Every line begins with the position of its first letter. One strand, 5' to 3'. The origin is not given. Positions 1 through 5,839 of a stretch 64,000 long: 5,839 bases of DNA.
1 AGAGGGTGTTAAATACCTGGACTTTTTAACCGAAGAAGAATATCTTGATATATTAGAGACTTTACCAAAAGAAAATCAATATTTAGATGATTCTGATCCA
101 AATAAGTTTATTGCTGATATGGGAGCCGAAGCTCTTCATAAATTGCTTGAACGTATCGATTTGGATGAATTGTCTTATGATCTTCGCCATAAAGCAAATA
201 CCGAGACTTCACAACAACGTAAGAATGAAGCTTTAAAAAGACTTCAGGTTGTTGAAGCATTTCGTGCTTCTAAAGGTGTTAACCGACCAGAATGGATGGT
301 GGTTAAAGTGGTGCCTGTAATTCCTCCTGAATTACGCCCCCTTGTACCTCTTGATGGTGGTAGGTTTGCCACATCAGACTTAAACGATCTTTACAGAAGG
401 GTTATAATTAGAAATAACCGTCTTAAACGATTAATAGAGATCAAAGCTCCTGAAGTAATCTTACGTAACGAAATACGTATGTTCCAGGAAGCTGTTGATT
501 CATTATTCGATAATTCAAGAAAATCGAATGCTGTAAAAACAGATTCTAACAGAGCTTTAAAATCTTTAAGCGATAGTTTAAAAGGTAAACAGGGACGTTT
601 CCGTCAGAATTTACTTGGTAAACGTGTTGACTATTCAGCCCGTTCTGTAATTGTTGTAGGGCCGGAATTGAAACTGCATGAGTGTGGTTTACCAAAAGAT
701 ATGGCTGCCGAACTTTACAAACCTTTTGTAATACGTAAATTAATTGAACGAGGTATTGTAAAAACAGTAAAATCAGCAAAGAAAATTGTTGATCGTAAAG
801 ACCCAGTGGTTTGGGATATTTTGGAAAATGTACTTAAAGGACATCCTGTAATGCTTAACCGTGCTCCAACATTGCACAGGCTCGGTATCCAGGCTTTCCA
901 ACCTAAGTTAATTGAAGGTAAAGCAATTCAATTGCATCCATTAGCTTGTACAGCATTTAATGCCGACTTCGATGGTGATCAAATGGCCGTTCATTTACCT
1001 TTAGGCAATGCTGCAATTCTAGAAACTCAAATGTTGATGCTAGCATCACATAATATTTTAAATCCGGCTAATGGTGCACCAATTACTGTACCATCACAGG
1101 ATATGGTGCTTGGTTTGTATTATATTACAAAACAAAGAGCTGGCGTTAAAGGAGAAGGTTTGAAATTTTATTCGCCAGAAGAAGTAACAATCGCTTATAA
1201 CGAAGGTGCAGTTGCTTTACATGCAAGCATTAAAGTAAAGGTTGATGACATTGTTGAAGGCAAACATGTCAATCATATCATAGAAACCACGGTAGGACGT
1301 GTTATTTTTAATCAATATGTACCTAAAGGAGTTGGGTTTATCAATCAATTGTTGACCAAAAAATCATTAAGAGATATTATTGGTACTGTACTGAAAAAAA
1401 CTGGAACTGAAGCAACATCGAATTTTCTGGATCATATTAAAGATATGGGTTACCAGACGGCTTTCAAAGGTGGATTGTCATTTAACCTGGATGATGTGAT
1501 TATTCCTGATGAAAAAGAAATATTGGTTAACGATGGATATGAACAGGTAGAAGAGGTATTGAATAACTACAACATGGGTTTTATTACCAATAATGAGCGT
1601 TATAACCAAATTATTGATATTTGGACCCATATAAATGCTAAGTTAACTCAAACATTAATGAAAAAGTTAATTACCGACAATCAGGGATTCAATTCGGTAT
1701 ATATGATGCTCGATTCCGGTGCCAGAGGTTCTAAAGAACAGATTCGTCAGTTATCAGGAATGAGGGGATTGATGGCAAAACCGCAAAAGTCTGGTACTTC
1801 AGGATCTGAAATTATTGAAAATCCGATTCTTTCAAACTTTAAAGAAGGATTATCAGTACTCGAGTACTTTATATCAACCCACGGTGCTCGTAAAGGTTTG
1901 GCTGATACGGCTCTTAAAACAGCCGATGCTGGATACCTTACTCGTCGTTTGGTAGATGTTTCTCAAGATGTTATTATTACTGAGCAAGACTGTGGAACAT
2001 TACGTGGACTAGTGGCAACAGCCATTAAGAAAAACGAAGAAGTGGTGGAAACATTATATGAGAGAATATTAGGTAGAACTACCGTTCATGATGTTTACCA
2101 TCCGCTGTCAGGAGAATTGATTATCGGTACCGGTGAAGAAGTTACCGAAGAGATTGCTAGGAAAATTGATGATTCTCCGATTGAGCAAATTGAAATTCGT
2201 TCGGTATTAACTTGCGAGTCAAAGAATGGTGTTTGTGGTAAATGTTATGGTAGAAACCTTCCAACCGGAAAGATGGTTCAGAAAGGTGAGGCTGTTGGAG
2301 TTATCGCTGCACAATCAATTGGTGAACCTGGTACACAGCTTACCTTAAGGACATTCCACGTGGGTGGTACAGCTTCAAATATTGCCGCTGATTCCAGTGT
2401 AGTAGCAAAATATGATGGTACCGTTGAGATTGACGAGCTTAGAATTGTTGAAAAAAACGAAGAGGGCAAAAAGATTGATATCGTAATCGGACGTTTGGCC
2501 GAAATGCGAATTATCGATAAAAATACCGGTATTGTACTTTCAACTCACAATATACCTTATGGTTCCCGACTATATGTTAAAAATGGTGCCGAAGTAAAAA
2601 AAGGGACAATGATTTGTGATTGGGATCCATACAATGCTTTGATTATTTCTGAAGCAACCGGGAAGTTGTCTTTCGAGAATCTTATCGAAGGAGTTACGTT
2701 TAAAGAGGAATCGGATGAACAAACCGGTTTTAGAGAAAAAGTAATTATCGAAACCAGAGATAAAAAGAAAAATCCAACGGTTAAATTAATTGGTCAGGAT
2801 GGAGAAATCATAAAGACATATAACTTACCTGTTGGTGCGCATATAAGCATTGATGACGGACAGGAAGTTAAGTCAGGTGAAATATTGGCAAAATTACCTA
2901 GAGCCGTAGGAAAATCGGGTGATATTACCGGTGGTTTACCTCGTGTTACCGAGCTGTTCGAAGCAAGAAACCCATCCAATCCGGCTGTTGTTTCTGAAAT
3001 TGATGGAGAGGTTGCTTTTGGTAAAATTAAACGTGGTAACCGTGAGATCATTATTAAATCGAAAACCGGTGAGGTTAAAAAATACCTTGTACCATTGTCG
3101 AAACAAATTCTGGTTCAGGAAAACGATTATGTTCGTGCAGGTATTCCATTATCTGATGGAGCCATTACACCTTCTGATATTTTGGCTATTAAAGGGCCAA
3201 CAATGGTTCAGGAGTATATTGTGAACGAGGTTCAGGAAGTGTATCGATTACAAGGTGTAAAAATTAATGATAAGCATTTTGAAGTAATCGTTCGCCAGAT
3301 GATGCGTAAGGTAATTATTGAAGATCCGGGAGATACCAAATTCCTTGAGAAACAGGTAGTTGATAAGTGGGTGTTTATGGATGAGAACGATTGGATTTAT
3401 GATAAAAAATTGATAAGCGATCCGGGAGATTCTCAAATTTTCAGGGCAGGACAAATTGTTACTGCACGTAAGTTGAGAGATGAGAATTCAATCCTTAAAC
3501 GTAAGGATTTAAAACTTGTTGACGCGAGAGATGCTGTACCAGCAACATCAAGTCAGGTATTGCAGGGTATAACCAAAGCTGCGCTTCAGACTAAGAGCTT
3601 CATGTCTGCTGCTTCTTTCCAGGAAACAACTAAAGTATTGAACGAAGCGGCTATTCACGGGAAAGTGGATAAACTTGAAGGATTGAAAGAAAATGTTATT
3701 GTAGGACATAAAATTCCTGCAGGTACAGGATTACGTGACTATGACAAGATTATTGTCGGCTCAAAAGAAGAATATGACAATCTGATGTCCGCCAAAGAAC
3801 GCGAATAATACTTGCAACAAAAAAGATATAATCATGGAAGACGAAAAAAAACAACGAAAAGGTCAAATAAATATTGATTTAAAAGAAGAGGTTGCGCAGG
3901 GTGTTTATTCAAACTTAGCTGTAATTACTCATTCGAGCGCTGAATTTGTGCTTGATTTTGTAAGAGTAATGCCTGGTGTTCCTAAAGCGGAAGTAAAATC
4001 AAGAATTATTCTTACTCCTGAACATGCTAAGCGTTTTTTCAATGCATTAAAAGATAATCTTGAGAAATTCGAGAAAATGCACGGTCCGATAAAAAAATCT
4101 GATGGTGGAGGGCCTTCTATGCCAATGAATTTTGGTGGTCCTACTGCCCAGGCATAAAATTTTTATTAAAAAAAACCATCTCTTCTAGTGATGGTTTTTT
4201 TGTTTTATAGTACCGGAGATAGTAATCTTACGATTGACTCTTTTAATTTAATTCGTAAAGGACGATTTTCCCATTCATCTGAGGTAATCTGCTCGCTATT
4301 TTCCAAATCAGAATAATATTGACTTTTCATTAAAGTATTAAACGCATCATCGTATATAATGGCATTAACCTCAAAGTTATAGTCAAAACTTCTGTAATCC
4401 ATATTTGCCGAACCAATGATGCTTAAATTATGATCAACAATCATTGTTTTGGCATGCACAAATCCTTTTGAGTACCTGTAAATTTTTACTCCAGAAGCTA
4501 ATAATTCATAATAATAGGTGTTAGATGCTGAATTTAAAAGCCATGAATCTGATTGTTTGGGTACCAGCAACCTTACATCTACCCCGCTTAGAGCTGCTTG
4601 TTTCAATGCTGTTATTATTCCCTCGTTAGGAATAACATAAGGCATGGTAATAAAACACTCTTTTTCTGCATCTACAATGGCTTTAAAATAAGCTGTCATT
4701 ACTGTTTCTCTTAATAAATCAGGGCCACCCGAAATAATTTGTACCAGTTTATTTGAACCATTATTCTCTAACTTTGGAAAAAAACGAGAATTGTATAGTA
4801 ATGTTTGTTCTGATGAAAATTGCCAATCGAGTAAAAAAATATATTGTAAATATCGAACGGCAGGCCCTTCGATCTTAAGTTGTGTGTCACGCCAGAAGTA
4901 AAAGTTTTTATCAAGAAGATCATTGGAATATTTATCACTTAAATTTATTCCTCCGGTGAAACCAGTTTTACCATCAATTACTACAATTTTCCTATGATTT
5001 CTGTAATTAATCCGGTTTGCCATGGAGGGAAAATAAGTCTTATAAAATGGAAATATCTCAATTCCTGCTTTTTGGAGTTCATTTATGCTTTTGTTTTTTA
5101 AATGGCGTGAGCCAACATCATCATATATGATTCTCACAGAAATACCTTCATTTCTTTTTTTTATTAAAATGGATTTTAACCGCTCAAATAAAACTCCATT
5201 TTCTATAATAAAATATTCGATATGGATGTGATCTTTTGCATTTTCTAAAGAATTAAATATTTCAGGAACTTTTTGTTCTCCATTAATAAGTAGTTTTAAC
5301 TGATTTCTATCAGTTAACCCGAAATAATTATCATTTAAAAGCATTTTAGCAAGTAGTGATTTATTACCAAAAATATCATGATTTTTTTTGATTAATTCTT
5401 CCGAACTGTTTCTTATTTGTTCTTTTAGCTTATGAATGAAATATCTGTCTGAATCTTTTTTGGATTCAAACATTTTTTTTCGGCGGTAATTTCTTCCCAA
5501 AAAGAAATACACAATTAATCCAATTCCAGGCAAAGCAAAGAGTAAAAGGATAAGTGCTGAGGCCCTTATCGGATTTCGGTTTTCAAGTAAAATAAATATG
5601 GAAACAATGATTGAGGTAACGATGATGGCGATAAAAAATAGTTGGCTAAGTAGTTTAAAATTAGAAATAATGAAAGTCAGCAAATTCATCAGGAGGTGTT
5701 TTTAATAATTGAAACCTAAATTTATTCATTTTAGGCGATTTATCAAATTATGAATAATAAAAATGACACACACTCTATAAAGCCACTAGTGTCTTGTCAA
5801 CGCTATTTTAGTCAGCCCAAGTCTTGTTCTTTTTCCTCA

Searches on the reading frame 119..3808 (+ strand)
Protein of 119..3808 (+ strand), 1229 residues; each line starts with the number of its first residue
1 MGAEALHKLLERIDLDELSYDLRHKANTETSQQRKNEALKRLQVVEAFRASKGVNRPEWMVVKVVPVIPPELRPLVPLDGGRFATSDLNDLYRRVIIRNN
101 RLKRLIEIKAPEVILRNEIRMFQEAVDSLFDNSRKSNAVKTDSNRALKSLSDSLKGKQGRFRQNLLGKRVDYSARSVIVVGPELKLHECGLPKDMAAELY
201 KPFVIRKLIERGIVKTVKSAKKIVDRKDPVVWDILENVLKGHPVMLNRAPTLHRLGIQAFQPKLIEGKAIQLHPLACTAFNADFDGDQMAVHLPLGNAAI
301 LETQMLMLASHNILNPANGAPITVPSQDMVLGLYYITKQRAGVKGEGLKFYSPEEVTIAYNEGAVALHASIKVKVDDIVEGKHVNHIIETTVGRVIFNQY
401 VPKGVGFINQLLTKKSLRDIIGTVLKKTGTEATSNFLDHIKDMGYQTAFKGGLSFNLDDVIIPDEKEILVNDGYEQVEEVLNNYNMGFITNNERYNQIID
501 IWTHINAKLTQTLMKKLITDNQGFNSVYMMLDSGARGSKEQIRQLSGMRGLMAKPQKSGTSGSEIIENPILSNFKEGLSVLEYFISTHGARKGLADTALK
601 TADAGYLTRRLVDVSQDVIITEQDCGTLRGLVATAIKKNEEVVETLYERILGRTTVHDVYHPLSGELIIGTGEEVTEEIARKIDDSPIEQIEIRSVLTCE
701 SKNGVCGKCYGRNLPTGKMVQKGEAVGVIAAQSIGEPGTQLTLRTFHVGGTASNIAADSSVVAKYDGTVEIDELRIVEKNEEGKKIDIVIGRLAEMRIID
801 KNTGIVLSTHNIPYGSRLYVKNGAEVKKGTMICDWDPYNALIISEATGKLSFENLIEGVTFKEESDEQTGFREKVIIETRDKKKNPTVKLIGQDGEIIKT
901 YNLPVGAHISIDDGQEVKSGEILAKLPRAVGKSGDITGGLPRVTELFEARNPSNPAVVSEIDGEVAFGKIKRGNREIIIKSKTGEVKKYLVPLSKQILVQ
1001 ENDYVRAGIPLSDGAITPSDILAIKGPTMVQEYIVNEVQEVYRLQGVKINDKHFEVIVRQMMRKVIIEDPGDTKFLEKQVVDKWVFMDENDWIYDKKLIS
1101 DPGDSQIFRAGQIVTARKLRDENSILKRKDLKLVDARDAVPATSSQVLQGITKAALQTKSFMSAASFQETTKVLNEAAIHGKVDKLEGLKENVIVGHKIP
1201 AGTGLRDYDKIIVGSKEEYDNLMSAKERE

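Call 62: search_protein_families(library=pfam, proteins=[window:119-3808:+], max_evalue=0.000001)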
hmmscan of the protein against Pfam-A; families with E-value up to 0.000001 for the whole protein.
window:119-3808:+ (1229 aa): 6 families
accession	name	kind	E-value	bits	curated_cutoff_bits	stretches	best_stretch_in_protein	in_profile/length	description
PF04998.22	RNA_pol_Rpb1_5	-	3e-68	230.6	28.5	1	577-1079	1-258/267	RNA polymerase Rpb1, domain 5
PF04997.17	RNA_pol_Rpb1_1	-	8.2e-45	153.9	39.7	1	22-165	163-312/312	RNA polymerase Rpb1, domain 1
PF00623.25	RNA_pol_Rpb1_2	-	4.5e-37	128.3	25.3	2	229-308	86-165/166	RNA polymerase Rpb1, domain 2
PF04983.23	RNA_pol_Rpb1_3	-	2.7e-30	105.8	28.9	1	312-460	1-162/162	RNA polymerase Rpb1, domain 3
PF05000.22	RNA_pol_Rpb1_4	-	6.4e-19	68.3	24.8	1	489-575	1-107/107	RNA polymerase Rpb1, domain 4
PF21668.3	RPOC_hybrid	-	5.8e-08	32.9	27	0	875-925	28-68/102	DNA-directed RNA polymerase subunit beta', hybrid domain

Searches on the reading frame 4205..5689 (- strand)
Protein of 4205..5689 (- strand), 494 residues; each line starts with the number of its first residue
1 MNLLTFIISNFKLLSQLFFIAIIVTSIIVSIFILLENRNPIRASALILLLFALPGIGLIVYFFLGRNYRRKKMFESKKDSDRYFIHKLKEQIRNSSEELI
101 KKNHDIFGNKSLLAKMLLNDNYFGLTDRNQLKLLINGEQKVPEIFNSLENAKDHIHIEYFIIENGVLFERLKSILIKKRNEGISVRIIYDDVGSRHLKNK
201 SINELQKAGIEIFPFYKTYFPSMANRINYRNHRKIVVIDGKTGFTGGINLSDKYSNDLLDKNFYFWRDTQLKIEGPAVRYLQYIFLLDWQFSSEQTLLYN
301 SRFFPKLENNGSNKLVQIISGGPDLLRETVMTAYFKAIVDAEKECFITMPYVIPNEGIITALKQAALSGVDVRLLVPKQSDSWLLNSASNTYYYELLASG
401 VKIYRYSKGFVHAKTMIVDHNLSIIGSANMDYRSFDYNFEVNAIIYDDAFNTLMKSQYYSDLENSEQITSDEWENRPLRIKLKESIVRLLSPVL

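Call 62: search_protein_families(library=pfam, proteins=[window:4205-5689:-], max_evalue=0.000001)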
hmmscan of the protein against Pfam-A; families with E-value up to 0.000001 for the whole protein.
window:4205-5689:- (494 aa): 2 families
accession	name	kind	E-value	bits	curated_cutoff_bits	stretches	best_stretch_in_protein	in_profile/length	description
PF13091.12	PLDc_2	-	1.4e-46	158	27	2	336-457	3-127/132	PLD-like domain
PF00614.28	PLDc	-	6.4e-16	58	21.9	1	409-434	3-28/28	Phospholipase D Active site motif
